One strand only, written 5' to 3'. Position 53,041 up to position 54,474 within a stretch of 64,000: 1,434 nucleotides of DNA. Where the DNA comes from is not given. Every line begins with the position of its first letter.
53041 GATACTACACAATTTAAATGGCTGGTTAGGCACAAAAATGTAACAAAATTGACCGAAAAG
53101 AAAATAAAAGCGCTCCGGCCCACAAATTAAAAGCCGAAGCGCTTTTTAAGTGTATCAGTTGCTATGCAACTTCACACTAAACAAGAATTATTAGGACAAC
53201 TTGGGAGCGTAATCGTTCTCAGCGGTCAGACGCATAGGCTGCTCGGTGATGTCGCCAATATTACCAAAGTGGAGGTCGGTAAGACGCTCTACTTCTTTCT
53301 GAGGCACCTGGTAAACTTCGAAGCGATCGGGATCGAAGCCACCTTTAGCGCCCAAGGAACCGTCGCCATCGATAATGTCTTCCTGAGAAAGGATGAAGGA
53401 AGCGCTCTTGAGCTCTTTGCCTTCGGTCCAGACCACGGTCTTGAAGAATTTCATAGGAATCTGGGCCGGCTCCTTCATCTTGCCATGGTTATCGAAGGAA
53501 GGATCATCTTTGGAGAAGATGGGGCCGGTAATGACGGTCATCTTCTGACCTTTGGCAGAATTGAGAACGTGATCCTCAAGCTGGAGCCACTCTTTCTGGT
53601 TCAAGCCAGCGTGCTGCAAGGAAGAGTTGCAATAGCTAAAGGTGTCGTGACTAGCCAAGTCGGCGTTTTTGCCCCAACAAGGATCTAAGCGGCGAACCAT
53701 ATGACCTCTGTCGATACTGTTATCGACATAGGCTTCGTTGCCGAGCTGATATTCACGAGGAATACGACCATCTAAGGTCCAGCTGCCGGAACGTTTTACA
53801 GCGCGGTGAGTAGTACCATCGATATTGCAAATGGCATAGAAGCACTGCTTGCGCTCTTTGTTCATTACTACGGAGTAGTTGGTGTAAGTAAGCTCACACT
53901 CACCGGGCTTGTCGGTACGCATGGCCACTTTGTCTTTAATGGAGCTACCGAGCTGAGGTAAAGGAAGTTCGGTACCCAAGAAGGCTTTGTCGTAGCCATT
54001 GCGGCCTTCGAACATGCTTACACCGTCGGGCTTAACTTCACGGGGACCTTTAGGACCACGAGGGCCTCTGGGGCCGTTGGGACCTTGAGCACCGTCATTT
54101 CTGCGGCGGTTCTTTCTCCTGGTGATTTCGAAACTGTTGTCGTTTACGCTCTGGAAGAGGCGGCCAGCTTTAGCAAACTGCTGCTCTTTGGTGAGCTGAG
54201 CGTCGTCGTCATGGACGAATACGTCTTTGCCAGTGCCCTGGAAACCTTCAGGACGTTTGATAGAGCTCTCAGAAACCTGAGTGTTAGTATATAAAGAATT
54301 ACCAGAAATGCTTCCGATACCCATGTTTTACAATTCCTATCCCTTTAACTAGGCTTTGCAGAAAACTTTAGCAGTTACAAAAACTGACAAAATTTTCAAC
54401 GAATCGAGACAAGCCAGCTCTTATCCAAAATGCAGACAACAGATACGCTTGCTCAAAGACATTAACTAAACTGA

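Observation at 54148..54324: Conserved ~59-aa N-terminal module replaces the signal peptide in all six nucleases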

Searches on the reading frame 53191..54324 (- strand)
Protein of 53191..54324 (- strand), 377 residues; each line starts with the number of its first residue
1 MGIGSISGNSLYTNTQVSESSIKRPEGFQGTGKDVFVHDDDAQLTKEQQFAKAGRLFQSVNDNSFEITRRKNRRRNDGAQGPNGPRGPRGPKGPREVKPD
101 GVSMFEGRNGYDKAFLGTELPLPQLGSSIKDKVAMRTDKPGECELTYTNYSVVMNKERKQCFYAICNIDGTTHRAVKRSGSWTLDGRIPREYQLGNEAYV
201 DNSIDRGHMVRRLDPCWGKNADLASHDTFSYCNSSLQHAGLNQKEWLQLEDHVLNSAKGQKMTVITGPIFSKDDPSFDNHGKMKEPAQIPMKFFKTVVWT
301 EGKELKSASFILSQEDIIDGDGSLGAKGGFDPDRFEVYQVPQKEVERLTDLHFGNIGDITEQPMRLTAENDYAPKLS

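Call 4: search_protein_families(library=pfam, proteins=[window:53191-54324:-], max_evalue=0.01)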
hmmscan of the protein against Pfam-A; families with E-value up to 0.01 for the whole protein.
window:53191-54324:- (377 aa): 1 family
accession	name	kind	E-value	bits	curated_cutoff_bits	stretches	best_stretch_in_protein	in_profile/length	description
PF01223.29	Endonuclease_NS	-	1.4e-36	126.7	23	1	141-354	14-217/223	DNA/RNA non-specific endonuclease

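Call 19: search_solved_structures(query=window:53191-54324:-, max_evalue=0.001, show_alignments=2)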
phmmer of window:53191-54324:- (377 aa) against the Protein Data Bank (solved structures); distinct sequences matched with E-value up to 0.001: 4.
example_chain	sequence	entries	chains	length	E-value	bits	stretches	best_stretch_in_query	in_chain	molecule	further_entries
9m0g_A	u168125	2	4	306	0.00011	24.6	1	180-312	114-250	Endonuclease G, mitochondrial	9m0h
6m3f_B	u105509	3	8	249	0.00033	23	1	185-313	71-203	Endonuclease G, mitochondrial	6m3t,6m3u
6lyf_A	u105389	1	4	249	0.00041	22.7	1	189-313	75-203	Endonuclease G, mitochondrial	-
6njt_A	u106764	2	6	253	0.00042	22.7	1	189-313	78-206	Endonuclease G, mitochondrial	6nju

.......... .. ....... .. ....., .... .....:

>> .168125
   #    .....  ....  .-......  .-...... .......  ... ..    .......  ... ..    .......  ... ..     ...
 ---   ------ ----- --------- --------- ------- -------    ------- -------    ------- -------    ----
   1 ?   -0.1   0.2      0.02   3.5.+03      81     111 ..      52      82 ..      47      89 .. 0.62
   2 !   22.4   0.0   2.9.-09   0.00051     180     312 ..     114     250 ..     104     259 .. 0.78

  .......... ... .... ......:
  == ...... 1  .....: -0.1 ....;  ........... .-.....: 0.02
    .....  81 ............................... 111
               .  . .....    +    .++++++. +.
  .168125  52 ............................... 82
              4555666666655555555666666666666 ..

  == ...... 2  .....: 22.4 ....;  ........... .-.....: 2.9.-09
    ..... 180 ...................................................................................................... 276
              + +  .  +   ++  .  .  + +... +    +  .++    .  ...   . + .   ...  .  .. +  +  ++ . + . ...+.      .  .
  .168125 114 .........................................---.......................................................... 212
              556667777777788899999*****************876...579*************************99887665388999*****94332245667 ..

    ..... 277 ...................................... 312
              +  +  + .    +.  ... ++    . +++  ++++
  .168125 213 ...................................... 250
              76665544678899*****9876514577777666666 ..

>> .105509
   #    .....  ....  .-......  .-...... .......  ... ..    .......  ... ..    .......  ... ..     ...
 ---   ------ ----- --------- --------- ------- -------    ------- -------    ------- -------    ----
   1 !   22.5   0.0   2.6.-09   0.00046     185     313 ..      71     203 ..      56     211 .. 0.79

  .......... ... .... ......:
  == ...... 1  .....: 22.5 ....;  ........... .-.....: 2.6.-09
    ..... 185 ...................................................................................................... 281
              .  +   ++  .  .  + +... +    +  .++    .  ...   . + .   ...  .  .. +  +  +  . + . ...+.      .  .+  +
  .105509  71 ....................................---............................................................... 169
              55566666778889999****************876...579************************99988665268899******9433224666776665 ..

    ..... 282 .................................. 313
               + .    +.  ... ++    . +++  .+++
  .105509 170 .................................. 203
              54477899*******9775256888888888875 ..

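Call 26: predict_structure(alignment_id=A3)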
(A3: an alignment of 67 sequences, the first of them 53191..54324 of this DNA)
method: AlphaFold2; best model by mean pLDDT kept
length: 377 residues; sequences in the alignment: 67
mean_pLDDT: 81.9   pTM: 0.72
mean pLDDT of the five models: 81.9, 81.3, 80.8, 79.3, 77.2
residues with pLDDT >= 90: 218; 70-90: 64; 50-70: 37; < 50: 58
segments of 3 or more residues with pLDDT < 50: 1-21, 26-34, 75-81, 83-90, 326-333
pLDDT, mean of each block of 10 residues (from residue 1): 38 40 46 53 82 79 56 48 46 69 97 98 98 98 98 98 98 95 97 96 92 97 98 94 84 91 98 95 95 97 96 85 52 66 97 95 81 63
secondary structure, 60 per line:
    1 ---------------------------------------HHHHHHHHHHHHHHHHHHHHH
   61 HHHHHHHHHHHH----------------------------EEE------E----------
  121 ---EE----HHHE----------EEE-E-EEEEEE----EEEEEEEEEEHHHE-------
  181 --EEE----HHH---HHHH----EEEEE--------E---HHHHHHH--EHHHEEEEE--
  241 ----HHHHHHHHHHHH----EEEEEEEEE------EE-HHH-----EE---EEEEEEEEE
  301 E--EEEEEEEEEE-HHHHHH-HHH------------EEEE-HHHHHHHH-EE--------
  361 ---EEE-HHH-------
elements in order: H40-72 E101-103 E144-146 E150-155 E160-169 E183-185 H196-199 E204-208 H221-227 E234-238 H245-256 E261-269 E292-301 E304-313 H315-320 E337-340 H342-349 E364-366

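Call 34: search_protein_families(library=padloc, proteins=[window:53191-54324:-], max_evalue=0.01)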
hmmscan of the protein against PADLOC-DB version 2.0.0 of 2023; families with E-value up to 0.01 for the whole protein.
window:53191-54324:- (377 aa): 0 families

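Call 35: search_protein_families(library=ncbifam, proteins=[window:53191-54324:-], max_evalue=0.1)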
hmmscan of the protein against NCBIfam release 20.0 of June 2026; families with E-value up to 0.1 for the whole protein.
window:53191-54324:- (377 aa): 2 families
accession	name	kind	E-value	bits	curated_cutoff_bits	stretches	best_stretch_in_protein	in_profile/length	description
NF038329.2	gly_rich_SclB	equivalog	0.016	14.1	325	1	55-98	102-143/442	LPXTG-anchored collagen-like adhesin Scl2/SclB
NF046116.1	adhesin_Lcl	equivalog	0.031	12.8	500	0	77-97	47-137/431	collagen-like adhesin Lcl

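Call 38: find_related_loci(query=A3, collection=genome_contigs, flank=8000)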
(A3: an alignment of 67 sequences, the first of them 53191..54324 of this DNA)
Query A3 (377 aa) in genome_contigs; peptide patterns used: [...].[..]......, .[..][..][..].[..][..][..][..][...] (x = any residue, [..] = any of these).
343 stretches matched a pattern; 324 encode a relative of the query (tblastn E <= 1e-3); the best 80 are kept; 73 distinct loci.
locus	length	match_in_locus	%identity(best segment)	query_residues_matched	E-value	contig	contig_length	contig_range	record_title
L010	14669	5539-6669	95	1-377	0e+0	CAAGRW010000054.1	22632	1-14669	MAG TPA_asm: Candidatus Riflebacteria bacterium, isolate HGM23016, WGS project CAAGRW010000000 data, contig: SRS883029_5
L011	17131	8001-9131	95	1-377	0e+0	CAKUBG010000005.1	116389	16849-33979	MAG: uncultured bacterium isolate REFINED_METABAT215_TOP10_CONTIGS_1500_ASSEMBLY_K77_MERGED__Hadza_MoBio_hadza-E-H_F_8_2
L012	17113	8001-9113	95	1-377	0e+0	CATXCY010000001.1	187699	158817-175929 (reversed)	MAG TPA_asm: uncultured bacterium isolate ERR9578292_bin.24_MetaWRAP_v1.3_MAG genome assembly, contig: ERZ18533963.33, w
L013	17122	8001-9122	94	1-377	0e+0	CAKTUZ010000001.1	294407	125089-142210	MAG: uncultured bacterium isolate REFINED_METABAT215_TOP10_CONTIGS_1500_ASSEMBLY_K77_MERGED__Hadza_PheChl_Fiber-Hadza-Ne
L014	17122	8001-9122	91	1-377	0e+0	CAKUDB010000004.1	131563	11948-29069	MAG: uncultured bacterium isolate REFINED_METABAT215_TOP10_CONTIGS_1500_ASSEMBLY_K77_MERGED__Hadza_MoBio_hadza-E-H_K_21_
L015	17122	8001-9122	86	1-377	0e+0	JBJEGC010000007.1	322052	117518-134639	MAG: Candidatus Bruticola sp. isolate PUUB49_bin.005 NODE_1_length_322052_cov_12.194347, whole genome shotgun sequence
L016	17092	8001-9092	87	11-377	0e+0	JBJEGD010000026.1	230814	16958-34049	MAG: Candidatus Bruticola sp. isolate LOHA09_bin.039 NODE_4_length_230814_cov_10.148835, whole genome shotgun sequence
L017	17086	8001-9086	63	1-374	1e-158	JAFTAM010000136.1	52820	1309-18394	Bacterium isolate RGIG3641 Goat_Rumen.Co__c2097707, whole genome shotgun sequence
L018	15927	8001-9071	63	1-374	2e-151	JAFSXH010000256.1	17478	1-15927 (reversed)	Bacterium isolate RGIG3558 Goat_Rumen.Co__c2466488, whole genome shotgun sequence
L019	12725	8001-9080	62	12-376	5e-148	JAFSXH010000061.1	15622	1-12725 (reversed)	Bacterium isolate RGIG3558 Goat_Rumen.Co__c586263, whole genome shotgun sequence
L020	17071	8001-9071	61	1-375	3e-148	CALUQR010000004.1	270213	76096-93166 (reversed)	MAG: Candidatus Eremiobacteraeota bacterium isolate BRZ_DV__bin14 genome assembly, contig: BRZ_DV_NODE_29_length_270213_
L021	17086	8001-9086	55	2-377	4e-133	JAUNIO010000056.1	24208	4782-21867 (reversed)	MAG: bacterium isolate S28M_St_metabat_78 NODE_1512_length_24208_cov_26.309113, whole genome shotgun sequence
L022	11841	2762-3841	54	3-375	7e-129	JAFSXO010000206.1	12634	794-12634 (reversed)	Bacterium isolate RGIG3565 Goat_Rumen.Co__c1604166, whole genome shotgun sequence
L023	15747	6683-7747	54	16-375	4e-128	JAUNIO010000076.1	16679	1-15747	MAG: bacterium isolate S28M_St_metabat_78 NODE_2556_length_16679_cov_28.860142, whole genome shotgun sequence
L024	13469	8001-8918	52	30-363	1e-105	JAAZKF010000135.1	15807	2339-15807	MAG: Burkholderiales bacterium isolate AS22ysBPME_216 54351_AS22, whole genome shotgun sequence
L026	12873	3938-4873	50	30-369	2e-104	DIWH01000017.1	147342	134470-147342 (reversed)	MAG TPA_asm: bacterium UBP9_UBA6111 isolate UBA6111 UBA6111_contig_3839, whole genome shotgun sequence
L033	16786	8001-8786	53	102-362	4e-86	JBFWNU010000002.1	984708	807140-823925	MAG: Vulcanimicrobiota bacterium isolate CA_2019_TPBF_12 NODE_32_length_984708_cov_36.725378_TPBF, whole genome shotgun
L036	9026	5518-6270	52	105-353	5e-80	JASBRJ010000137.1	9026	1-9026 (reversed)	MAG: bacterium isolate BWSM_10 k141_325460, whole genome shotgun sequence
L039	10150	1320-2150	48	105-358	7e-74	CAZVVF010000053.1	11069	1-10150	MAG TPA_asm: uncultured Burkholderiales bacterium isolate SRP118108_co5_471 genome assembly, contig: NODE_6456_length_11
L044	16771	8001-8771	44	105-363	1e-69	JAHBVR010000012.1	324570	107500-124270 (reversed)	MAG: Vulcanimicrobiota bacterium isolate ACE_ERE1 ERE1_12, whole genome shotgun sequence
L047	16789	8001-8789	41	94-358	1e-58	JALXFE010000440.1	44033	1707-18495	MAG: Thermoanaerobaculia bacterium isolate V2_maxbin2_scaf2bin.072 V2_NODE_57_length_44033_cov_5.914590, whole genome sh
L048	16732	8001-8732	41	94-356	2e-57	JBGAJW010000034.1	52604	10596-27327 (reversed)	MAG: Flavobacteriales bacterium isolate MAG_AAO_H125.21 AAOH125-21_opera_contig_1708, whole genome shotgun sequence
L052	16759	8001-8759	40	105-359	2e-54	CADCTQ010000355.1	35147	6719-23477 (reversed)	MAG: uncultured Cytophagales bacterium isolate AVDCRST_MAG56 genome assembly, contig: NODE33, whole genome shotgun seque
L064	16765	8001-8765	39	105-356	2e-52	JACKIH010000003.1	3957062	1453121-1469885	MAG: Rhodospirillaceae bacterium isolate HK-STAS-PROT-2 HK-STAS-PROT-2_3, whole genome shotgun sequence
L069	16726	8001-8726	40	105-353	4e-52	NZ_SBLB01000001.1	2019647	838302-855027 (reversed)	Spirosoma sordidisoli strain TY50 Scaffold1, whole genome shotgun sequence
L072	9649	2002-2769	39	103-358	8e-52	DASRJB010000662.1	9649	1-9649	MAG TPA_asm: Pirellulaceae bacterium isolate SMAG_U10125 k141_2449689, whole genome shotgun sequence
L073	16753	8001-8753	39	95-356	3e-51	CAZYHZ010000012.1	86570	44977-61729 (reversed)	MAG TPA_asm: uncultured Acidobacteriota bacterium isolate binchicken_co185_43 genome assembly, contig: NODE_362_length_8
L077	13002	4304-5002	41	102-356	1e-50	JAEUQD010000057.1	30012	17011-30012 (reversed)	MAG: Bryobacterales bacterium isolate new MAG-242 k141_924142, whole genome shotgun sequence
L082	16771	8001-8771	39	105-358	5e-50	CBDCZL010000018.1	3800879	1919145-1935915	MAG: Woeseiaceae bacterium isolate 375b4f9d-05c5-45ed-bf08-a9dbfe7edb42 genome assembly, contig: contig_18, whole genome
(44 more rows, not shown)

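Call 49: fold_search(model_id=the predicted structure, library=pdb)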
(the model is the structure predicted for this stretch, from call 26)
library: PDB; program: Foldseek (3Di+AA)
matches with E <= 10: 305; with E <= 0.001: 192
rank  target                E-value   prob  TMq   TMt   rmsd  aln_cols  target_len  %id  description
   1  5gkp_B                7.1e-12  1.00  0.43  0.66   6.3       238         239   20  Crystal structure of the EndoG worm homologue CPS-6 H148A/F122A in complex with DNA (released 2016-11-23)
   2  5zkj_B                8.6e-12  1.00  0.42  0.52   7.1       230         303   17  Human EXOG-H140A in complex with RNA/DNA hybrid duplex (released 2019-04-03)
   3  4e3y_A                9.1e-12  1.00  0.43  0.66   5.2       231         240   19  X-ray structure of the Serratia marcescens endonuclease at 0.95 A resolution (released 2013-05-08)
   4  6iid_A                9.1e-12  1.00  0.43  0.54   6.0       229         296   17  Human EXOG-H140A in complex with RNA-DNA chimeric duplex (released 2019-04-03)
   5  5t3v_B                1.1e-11  1.00  0.43  0.54   7.1       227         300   17  A Novel domain in human EXOG converts apoptotic endonuclease to DNA-repair enzyme (released 2017-05-17)
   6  7r6t_L                1.1e-11  1.00  0.43  0.55   7.7       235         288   17  Human EXOG complexed with dRP-containing DNA (released 2022-08-24)
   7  3ism_B                1.2e-11  1.00  0.44  0.65   5.8       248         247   17  Crystal structure of the EndoG/EndoGI complex: Mechanism of EndoG inhibition (released 2009-09-08)
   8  1qae_A                1.2e-11  1.00  0.43  0.65   5.3       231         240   19  THE ACTIVE SITE OF SERRATIA ENDONUCLEASE CONTAINS A CONSERVED MAGNESIUM-WATER CLUSTER (released 1999-05-18)
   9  1ql0_A                1.3e-11  1.00  0.44  0.68   5.3       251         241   18  Sm Endonuclease from Seratia marcenscens at atomic resolution (released 2000-05-07)
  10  7r6t_C                1.3e-11  1.00  0.43  0.55   7.3       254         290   17  Human EXOG complexed with dRP-containing DNA (released 2022-08-24)
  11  1smn_A                1.9e-11  1.00  0.44  0.66   5.1       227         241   19  IDENTIFICATION OF THE SERRATIA ENDONUCLEASE DIMER: STRUCTURAL BASIS AND IMPLICATIONS FOR CATALYSIS (released 1996-01-29)
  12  4a1n                  2.3e-11  1.00  0.43  0.55   6.1       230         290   19  Human Mitochondrial endo-exonuclease (released 2012-02-29)
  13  6m3u_A                2.7e-11  1.00  0.44  0.69   5.7       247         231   21  Crystal structure of the mouse endonuclease EndoG(H138A/C100A), space group C2 (released 2021-10-20)
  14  7r6t_D                2.7e-11  1.00  0.43  0.55   6.9       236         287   18  Human EXOG complexed with dRP-containing DNA (released 2022-08-24)
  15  9fxn_B                2.9e-11  1.00  0.44  0.54   6.8       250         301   17  Human mitochondrial nuclease EXOG (hEXOG) (released 2024-07-31)
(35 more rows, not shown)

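Call 61: search_protein_families(library=pfam, proteins=[L023:91-1701:+, L023:4802-6457:+, L022:918-2567:+, L022:3989-5386:-, L023:7820-9193:-, L026:2279-3688:-, L021:7033-7638:+, L024:5941-7719:+, L021:9329-12493:-, L017:9243-9965:+], max_evalue=0.001)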
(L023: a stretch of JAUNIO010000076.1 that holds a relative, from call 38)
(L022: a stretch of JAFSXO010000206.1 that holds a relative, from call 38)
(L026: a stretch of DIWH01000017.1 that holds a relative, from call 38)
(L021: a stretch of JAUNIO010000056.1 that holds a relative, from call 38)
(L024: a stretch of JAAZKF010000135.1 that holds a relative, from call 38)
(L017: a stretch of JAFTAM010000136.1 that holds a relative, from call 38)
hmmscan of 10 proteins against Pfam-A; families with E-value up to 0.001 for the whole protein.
L023:91-1701:+ (536 aa): 0 families

L023:4802-6457:+ (551 aa): 0 families

L022:918-2567:+ (549 aa): 0 families

L022:3989-5386:- (465 aa): 0 families

L023:7820-9193:- (457 aa): 0 families

L026:2279-3688:- (469 aa): 1 family
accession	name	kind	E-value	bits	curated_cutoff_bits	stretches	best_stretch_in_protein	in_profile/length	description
PF01925.25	TauE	-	3.5e-35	122.2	32.6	1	228-466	2-236/237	Sulfite exporter TauE/SafE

L021:7033-7638:+ (201 aa): 2 families
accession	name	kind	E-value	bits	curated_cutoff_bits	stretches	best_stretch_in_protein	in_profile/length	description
PF12850.12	Metallophos_2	-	7.6e-30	104.4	27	1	53-187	2-152/154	Calcineurin-like phosphoesterase superfamily domain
PF00149.33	Metallophos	-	8.1e-06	26.8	21.5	1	52-113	1-77/191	Calcineurin-like phosphoesterase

L024:5941-7719:+ (592 aa): 2 families
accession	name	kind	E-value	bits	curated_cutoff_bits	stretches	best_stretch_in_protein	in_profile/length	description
PF12850.12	Metallophos_2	-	4.4e-33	114.9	27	1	443-577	3-152/154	Calcineurin-like phosphoesterase superfamily domain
PF00149.33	Metallophos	-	5.2e-05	24.2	21.5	0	443-499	3-72/191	Calcineurin-like phosphoesterase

L021:9329-12493:- (1054 aa): 2 families
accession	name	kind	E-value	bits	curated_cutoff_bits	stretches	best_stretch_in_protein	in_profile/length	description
PF02806.24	Alpha-amylase_C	-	5.7e-16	59.1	21.2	1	967-1053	5-94/95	Alpha amylase, C-terminal all-beta domain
PF00128.31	Alpha-amylase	-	1.4e-08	34.8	22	0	594-670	66-135/446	Alpha amylase, catalytic domain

L017:9243-9965:+ (240 aa): 0 families
